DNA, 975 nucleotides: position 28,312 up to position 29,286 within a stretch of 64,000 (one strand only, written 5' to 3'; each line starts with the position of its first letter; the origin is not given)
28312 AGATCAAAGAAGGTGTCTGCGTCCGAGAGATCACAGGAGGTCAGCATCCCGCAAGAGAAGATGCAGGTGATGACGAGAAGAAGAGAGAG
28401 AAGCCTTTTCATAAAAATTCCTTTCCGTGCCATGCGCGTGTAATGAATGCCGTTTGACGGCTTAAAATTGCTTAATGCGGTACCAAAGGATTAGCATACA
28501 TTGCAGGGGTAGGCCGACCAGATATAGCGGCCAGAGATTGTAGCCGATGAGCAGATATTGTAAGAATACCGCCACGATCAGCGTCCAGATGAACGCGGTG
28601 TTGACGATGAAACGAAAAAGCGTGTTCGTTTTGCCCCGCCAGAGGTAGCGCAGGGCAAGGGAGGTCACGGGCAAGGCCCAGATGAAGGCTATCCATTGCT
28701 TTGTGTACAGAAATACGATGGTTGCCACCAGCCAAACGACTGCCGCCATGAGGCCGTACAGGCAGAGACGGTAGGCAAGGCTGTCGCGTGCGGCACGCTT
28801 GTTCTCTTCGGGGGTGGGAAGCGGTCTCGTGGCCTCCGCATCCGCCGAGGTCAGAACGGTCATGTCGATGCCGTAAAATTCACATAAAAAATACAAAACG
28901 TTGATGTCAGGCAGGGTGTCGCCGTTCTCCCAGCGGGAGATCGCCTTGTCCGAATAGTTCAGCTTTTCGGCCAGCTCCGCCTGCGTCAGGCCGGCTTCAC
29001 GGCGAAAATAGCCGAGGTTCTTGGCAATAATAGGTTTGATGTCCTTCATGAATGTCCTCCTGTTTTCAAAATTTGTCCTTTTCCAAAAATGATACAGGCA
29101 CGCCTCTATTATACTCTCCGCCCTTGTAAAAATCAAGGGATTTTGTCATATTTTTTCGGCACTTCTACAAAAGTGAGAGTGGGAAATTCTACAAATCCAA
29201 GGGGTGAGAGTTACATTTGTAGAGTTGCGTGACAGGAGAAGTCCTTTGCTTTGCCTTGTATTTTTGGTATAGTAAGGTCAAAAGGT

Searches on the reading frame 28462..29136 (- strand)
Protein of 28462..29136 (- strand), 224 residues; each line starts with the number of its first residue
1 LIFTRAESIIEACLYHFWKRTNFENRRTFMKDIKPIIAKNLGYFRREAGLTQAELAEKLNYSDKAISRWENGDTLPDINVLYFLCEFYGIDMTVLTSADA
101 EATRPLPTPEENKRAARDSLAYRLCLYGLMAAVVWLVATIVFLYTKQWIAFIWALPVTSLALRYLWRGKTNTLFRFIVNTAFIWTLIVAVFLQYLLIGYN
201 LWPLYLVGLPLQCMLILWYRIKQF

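Call 55: search_protein_families(library=pfam, proteins=[window:28462-29136:-], max_evalue=1)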
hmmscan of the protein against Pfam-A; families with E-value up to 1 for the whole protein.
window:28462-29136:- (224 aa): 15 families
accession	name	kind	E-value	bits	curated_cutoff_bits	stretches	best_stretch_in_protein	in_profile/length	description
PF01381.28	HTH_3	-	2.7e-14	53.4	23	1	44-94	4-54/55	Helix-turn-helix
PF13560.12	HTH_31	-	3.8e-10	40.4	27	1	44-91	9-57/64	Helix-turn-helix domain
PF12844.13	HTH_19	-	1.3e-09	38.2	30.2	1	45-93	8-56/64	Helix-turn-helix domain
PF13443.12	HTH_26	-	0.0007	20.2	22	1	41-92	2-54/63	Cro/C1-type HTH DNA-binding domain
PF13412.12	HTH_24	-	0.0015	18.5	21.9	1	42-68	10-36/48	Winged helix-turn-helix DNA-binding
PF09874.14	DUF2101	-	0.014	15.6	22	1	129-195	37-103/206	Predicted membrane protein (DUF2101)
PF13744.12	HTH_37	-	0.035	14.3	27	1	32-73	14-55/80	Helix-turn-helix domain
PF04545.22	Sigma70_r4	-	0.038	13.9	24.1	1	45-69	16-40/50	Sigma-70, region 4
PF15731.11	MqsA_antitoxin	-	0.044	14.3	30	1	29-83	60-116/131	Antitoxin component of bacterial toxin-antitoxin system, MqsA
PF14590.12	DUF4447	-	0.057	13.7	27.2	0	38-99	9-71/166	Domain of unknown function (DUF4447)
PF13518.12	HTH_28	-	0.1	13.2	25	1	48-71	11-34/52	Helix-turn-helix domain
PF13384.12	HTH_23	-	0.13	12.6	24.6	1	46-69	15-37/50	Homeodomain-like domain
PF12802.13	MarR_2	-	0.16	12.6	27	1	42-68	12-39/61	MarR family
PF04967.18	HTH_10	-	0.23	11.7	23.1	1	37-67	11-41/53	HTH DNA binding domain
PF08279.18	HTH_11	-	0.25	11.7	25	1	47-68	14-34/55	HTH domain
